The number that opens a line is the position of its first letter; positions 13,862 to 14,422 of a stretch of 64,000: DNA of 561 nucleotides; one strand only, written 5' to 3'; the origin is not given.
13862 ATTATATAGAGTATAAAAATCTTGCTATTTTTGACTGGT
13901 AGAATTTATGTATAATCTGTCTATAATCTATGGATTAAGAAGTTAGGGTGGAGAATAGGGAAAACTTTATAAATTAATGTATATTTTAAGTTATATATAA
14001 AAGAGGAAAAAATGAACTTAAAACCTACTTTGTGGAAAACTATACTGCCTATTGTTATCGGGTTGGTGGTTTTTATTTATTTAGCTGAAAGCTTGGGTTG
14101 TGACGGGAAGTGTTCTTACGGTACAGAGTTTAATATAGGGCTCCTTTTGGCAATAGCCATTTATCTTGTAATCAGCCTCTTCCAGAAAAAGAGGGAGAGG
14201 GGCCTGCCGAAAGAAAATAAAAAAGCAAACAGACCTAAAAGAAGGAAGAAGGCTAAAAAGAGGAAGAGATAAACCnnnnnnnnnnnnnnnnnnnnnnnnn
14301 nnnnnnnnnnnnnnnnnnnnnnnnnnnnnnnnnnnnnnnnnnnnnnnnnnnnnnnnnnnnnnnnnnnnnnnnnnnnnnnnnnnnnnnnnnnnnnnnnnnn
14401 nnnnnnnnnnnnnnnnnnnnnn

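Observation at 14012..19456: Small two-TM hairpin proteins translationally coupled upstream of gap, pgk and pgi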

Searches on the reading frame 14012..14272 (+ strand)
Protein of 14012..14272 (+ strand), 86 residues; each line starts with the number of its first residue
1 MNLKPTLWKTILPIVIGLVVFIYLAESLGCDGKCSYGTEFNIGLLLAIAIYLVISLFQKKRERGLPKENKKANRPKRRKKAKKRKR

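Call 7: search_protein_families(library=pfam, proteins=[window:14012-14272:+], max_evalue=1)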
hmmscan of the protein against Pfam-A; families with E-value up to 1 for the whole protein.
window:14012-14272:+ (86 aa): 7 families
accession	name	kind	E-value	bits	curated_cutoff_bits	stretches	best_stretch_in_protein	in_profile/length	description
PF11044.13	TMEMspv1-c74-12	-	0.021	15.4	25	0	38-74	7-44/49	Plectrovirus spv1-c74 ORF 12 transmembrane protein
PF09775.14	Keratin_assoc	-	0.092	12.8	23.5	1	3-57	28-82/129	Keratinocyte-associated protein 2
PF07331.16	TctB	-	0.12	13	29.1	1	6-57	67-104/137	Tripartite tricarboxylate transporter TctB family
PF15312.11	JSRP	-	0.17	12.3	25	1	41-76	11-46/63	Junctional sarcoplasmic reticulum protein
PF04246.17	RseC_MucC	-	0.18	12.2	24.4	1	11-62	72-119/130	Positive regulator of sigma(E), RseC/MucC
PF10717.14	ODV-E18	-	0.43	10.9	28.1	1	2-44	21-65/87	Occlusion-derived virus envelope protein ODV-E18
PF12669.12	FeoB_associated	-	0.94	10.2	27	1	43-62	7-26/44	FeoB-associated Cys-rich membrane protein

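Call 10: list_cluster_members(proteins=[window:14012-14272:+, window:14276-14530:+, window:17668-17985:+, window:19184-19447:+, window:14533-15522:+, window:17987-19126:+, window:19454-20392:+, window:30540-30764:+, window:28563-28820:+])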
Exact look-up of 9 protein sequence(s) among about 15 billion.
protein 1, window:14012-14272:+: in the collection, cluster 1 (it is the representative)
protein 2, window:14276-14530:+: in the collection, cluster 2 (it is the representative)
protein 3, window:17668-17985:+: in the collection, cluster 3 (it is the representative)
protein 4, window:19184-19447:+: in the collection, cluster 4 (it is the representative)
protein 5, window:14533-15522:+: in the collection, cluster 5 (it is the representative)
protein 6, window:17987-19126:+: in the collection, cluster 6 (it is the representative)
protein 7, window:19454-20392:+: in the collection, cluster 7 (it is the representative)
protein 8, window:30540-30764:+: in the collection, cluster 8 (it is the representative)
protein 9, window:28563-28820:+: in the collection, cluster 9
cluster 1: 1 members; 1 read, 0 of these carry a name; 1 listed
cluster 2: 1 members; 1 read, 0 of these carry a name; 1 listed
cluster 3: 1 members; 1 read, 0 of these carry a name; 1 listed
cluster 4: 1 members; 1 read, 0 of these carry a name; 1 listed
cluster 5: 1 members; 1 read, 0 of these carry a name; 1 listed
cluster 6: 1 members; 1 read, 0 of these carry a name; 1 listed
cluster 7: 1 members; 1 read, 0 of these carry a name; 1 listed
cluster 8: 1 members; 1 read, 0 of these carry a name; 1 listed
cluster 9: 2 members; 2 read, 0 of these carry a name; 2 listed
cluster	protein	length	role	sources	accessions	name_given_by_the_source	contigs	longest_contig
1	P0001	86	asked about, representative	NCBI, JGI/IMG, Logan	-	-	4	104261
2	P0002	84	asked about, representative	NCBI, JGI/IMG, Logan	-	-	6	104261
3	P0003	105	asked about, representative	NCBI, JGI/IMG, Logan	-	-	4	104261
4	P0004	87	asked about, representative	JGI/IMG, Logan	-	-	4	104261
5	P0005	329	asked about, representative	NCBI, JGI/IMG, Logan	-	-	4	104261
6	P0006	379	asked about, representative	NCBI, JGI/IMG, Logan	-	-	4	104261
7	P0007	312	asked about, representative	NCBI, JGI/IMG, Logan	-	-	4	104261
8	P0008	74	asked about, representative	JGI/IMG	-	-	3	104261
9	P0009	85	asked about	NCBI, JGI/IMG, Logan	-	-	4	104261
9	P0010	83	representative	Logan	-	-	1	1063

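Call 34: search_protein_families(library=pfam, alignment_id=A3, max_evalue=0.01)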
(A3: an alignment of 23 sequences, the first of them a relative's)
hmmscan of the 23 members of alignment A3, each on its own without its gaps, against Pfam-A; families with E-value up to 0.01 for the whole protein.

A. member 1, P0003 (105 aa): 0 families

B. families by the number of members that match (of 23 scanned): 2 families
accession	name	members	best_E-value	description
PF12669.12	FeoB_associated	1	0.0058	FeoB-associated Cys-rich membrane protein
PF25563.1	TPR_SYVN1_N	1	0.0087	E3 ubiquitin-protein ligase synoviolin-like, TPR repeats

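Call 35: search_protein_families(library=ncbifam, alignment_id=A3, max_evalue=0.01)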
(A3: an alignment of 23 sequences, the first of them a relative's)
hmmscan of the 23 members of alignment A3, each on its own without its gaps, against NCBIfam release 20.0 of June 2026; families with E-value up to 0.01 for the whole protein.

A. member 1, P0003 (105 aa): 0 families

B. families by the number of members that match (of 23 scanned): 7 families
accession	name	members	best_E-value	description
NF052531.1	Strep_LiaS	3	0.0027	envelope stress sensor histidine kinase LiaS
NF002734.0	PRK02654.1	1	4.3e-05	membrane protein insertase YidC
NF000778.0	PRK00052.3-4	1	0.0009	prolipoprotein diacylglyceryl transferase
TIGR01218.1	Gpos_tandem_5TM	1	0.0055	tandem five-TM protein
NF007577.0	PRK10209.1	1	0.0057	HdeD family acid-resistance protein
NF040686.1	TcpD_dom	1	0.0076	TcpD family membrane protein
NF009516.0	PRK12875.1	1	0.0089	prenyltransferase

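Call 36: search_protein_families(library=phrogs, alignment_id=A3, max_evalue=0.01)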
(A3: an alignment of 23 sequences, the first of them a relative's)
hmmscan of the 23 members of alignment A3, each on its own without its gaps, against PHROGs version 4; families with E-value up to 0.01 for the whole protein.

A. member 1, P0003 (105 aa): 0 families

B. families by the number of members that match (of 23 scanned): 3 families
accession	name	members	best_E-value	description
phrog_2272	-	1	0.0046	-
phrog_16020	-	1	0.0078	-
phrog_8051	-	1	0.0088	-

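Call 37: search_solved_structures(query=A3, max_evalue=1)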
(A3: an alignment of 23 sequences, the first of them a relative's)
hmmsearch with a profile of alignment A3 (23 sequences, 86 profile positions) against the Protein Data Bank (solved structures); distinct sequences matched with E-value up to 1: 14.
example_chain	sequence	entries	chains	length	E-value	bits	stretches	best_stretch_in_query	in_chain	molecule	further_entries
9ivk_A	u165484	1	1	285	0.31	14.6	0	11-74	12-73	HBC599 membrane protein binder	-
6fuf_A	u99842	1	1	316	0.34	14.5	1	2-67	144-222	Rhodopsin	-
9nyx_B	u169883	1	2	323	0.36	14.4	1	2-67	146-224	Rhodopsin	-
6fk6_A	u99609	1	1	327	0.37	14.4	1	2-67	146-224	Rhodopsin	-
6fkb_A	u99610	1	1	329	0.37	14.4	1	2-67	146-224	Rhodopsin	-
3c9m_A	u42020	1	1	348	0.41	14.2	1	2-67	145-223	Rhodopsin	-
1f88_A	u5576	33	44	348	0.41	14.2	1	2-67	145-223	RHODOPSIN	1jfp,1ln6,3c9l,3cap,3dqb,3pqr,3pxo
2j4y_A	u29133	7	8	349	0.42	14.2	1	2-67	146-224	RHODOPSIN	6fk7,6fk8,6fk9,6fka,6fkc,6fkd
2x72_A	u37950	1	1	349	0.42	14.2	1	2-67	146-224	RHODOPSIN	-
4bey_A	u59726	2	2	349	0.42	14.2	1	2-67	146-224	Rhodopsin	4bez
5dys_A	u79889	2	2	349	0.42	14.2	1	2-67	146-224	Rhodopsin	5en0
1gzm_A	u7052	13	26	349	0.42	14.2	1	2-67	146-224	RHODOPSIN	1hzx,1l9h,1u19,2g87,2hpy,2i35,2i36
6qno_R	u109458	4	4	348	0.47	14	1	2-67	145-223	Rhodopsin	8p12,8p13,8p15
4a4m_A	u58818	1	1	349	0.47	14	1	2-67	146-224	RHODOPSIN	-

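Call 40: search_protein_representatives(alignment_id=A3)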
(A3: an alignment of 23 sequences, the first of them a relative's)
Query: 23 sequences, 86 profile positions. Proteins with E-value up to 0.001 (for the whole library): 509; up to 1e-10: 15; up to 1e-30: 0. The best 150 are listed.
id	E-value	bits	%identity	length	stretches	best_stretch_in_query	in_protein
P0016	1.9e-21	92.2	-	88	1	1-86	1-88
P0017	2.8e-19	85.3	-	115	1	1-86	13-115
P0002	7.8e-18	80.7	-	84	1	1-86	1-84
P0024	1.5e-16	76.6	-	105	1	1-86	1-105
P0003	3.6e-16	75.3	-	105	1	3-75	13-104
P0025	2.0e-14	69.8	-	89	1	1-73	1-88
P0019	3.7e-13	65.7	-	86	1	1-85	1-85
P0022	8.0e-13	64.6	-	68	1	1-74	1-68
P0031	8.1e-13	64.6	-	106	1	1-81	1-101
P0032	3.5e-12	62.6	-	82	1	1-75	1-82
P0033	8.7e-12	61.3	-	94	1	1-78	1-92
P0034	4.5e-11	59.0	-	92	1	1-77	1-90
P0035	4.8e-11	58.9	-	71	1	1-74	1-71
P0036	5.2e-11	58.8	-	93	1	1-77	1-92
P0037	7.6e-11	58.3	-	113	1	1-76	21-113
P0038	9.2e-10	54.8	-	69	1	1-73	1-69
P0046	1.8e-09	53.9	-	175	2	3-69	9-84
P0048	2.1e-09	53.6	-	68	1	1-74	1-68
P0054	6.0e-09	52.2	-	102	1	3-86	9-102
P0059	1.0e-08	51.4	-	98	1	3-74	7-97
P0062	1.2e-08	51.3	-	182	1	1-85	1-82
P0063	1.2e-08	51.3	-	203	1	1-83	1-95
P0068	1.8e-08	50.7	-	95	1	1-77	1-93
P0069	1.9e-08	50.6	-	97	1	3-75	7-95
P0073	3.0e-08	50.0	-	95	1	1-76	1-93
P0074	3.1e-08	49.9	-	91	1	1-73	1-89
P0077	3.9e-08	49.6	-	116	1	3-85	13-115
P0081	5.2e-08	49.2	-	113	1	3-82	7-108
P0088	8.2e-08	48.5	-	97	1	1-80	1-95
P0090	9.2e-08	48.4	-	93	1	3-76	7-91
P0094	1.2e-07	48.0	-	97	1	2-72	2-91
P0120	2.5e-07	47.0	-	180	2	45-86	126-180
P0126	3.5e-07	46.5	-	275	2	1-80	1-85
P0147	7.8e-07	45.4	-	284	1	1-70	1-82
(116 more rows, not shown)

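Call 44: list_cluster_members(proteins=[P0031, P0032, P0033, P0046, P0054, P0059, P0062, P0068, P0048, P0038])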
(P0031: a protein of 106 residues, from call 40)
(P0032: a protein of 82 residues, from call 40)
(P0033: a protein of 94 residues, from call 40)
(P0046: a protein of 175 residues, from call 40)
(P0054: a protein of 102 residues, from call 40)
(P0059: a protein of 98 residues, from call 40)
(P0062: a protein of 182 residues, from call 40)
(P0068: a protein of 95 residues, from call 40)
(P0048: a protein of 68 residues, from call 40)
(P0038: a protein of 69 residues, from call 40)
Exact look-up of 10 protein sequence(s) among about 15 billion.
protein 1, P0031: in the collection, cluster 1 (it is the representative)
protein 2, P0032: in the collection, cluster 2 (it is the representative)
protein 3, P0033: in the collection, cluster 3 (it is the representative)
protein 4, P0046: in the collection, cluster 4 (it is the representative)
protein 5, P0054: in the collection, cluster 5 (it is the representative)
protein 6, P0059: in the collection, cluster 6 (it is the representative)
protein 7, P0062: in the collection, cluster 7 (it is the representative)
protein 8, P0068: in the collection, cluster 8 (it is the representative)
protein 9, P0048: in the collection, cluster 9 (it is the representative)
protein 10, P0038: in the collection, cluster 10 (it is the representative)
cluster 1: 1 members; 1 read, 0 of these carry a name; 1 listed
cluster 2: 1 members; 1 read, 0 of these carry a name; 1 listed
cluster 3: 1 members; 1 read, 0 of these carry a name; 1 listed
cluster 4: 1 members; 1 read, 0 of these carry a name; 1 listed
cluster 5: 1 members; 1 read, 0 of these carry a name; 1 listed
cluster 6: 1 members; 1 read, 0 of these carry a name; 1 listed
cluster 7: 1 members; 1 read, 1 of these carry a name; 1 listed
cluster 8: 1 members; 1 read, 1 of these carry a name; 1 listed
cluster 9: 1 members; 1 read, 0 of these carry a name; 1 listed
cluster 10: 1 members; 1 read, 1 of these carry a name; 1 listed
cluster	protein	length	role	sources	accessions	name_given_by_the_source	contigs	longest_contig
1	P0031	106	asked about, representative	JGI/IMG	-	-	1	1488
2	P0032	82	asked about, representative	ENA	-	-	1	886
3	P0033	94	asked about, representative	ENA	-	-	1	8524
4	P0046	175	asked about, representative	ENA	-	-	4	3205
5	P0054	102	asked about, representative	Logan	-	-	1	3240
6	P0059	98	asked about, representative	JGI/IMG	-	-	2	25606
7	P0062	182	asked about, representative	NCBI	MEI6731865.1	MAG: hypothetical protein WCK90_04245 [archaeon]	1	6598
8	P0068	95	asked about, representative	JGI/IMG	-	hypothetical protein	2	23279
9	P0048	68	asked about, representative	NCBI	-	-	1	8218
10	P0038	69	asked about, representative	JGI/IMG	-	amino acid permease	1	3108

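Call 58: find_encoding_contigs(protein=P0059, flank=5000, max_places=2)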
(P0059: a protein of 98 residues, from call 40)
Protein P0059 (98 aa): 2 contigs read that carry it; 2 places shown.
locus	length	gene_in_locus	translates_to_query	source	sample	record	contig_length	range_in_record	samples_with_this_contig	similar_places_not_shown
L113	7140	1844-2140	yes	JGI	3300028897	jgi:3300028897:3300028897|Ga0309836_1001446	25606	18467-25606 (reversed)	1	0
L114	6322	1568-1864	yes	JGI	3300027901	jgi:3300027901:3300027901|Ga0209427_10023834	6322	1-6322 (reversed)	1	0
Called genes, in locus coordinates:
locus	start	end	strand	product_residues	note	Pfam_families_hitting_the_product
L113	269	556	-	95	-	-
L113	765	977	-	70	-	-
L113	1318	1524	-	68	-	-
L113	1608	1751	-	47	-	-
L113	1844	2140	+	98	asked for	-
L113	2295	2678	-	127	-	PF00293:NUDIX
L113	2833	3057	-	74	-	PF07927:HicA_toxin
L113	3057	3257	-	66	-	PF15919:HicB_lk_antitox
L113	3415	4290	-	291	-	-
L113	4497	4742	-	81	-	-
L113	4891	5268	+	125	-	-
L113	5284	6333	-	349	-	-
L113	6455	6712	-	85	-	PF12674:Zn_ribbon_2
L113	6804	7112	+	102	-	-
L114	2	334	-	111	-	?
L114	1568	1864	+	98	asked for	-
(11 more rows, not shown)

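Call 60: find_encoding_contigs(protein=P0068, flank=5000, max_places=2)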
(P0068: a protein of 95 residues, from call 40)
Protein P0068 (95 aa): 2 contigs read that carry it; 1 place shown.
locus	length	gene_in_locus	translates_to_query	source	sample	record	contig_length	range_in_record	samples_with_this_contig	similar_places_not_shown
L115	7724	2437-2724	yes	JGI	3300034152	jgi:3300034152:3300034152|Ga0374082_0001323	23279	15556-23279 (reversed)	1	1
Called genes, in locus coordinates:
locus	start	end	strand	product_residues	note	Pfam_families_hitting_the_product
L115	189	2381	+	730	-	-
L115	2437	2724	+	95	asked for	-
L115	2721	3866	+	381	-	PF00723:Glyco_hydro_15 (faint), PF22422:MGH1-like_GH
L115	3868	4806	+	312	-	PF01380:SIS (weak), PF10432:bact-PGI_C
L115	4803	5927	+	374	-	PF06202:GDE_C (weak), PF12899:Glyco_hydro_100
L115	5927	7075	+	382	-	PF04041:Glyco_hydro_130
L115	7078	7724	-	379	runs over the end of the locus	PF20706:GT4-conflict, PF00534:Glycos_transf_1, PF13692:Glyco_trans_1_4, PF13524:Glyco_trans_1_2 (faint)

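Call 61: find_encoding_contigs(protein=P0033, flank=5000, max_places=1)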
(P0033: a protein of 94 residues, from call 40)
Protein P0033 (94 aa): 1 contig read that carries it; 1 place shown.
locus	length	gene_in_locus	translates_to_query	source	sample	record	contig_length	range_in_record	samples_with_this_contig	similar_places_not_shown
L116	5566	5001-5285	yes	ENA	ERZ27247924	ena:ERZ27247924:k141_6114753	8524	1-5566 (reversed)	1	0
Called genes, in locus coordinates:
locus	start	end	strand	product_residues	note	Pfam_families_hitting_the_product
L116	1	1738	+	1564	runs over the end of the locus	?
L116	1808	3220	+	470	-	PF13537:GATase_7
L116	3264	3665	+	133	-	-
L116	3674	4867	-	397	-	PF01970:TctA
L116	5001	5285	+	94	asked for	-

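Call 62: list_cluster_members(proteins=[P0069, P0073, P0074, P0077, P0081, P0088, P0090, P0094, P0147, P0120])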
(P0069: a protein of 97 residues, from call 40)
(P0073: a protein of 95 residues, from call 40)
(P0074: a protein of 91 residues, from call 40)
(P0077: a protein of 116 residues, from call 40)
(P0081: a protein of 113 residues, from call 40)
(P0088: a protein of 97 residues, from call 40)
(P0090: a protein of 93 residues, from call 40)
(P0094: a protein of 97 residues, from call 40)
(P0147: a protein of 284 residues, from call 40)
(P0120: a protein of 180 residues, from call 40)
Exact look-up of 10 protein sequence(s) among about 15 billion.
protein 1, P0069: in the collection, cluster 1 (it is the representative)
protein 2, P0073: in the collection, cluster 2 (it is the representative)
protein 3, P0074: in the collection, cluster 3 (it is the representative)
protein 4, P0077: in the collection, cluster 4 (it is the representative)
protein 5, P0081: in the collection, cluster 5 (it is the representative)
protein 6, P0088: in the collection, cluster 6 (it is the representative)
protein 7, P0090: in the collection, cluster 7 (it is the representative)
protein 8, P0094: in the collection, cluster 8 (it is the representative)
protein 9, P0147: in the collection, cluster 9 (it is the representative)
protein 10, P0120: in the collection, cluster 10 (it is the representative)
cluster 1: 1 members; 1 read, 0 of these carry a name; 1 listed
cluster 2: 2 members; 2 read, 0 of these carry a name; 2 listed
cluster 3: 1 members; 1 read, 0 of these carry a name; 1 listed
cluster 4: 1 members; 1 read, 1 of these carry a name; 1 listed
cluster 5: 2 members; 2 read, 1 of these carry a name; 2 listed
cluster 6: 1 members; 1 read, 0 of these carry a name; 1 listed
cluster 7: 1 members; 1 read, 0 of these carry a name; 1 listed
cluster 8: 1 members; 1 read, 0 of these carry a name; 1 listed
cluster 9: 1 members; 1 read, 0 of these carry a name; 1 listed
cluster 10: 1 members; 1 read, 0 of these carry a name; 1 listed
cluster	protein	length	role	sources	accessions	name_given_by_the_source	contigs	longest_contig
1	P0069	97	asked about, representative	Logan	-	-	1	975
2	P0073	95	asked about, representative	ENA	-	-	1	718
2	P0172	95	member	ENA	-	-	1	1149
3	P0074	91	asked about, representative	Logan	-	-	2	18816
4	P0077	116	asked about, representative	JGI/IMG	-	hypothetical protein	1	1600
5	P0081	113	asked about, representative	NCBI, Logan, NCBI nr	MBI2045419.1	hypothetical protein HYT23_05145 [Candidatus Pacearchaeota archaeon] | hypothetical protein [Candidatus Pacearchaeota archaeon]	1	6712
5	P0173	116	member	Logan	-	-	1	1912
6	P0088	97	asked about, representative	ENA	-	-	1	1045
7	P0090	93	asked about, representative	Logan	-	-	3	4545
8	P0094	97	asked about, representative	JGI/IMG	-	-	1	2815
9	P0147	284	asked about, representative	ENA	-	-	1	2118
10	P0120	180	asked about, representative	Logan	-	-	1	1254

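Call 63: predict_structure(alignment_id=A3)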
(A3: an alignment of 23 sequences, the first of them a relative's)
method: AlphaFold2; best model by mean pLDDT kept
length: 105 residues; sequences in the alignment: 23
mean_pLDDT: 67.1   pTM: 0.56
mean pLDDT of the five models: 67.1, 66.2, 64.2, 63.3, 62.3
residues with pLDDT >= 90: 0; 70-90: 46; 50-70: 40; < 50: 19
segments of 3 or more residues with pLDDT < 50: 1-3, 37-42, 44-52
pLDDT, mean of each block of 10 residues (from residue 1): 58 81 84 56 46 55 55 68 87 82 66
secondary structure, 60 per line:
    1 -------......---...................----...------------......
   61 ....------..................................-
elements in order: H8-13 H17-35 H55-64 H71-104
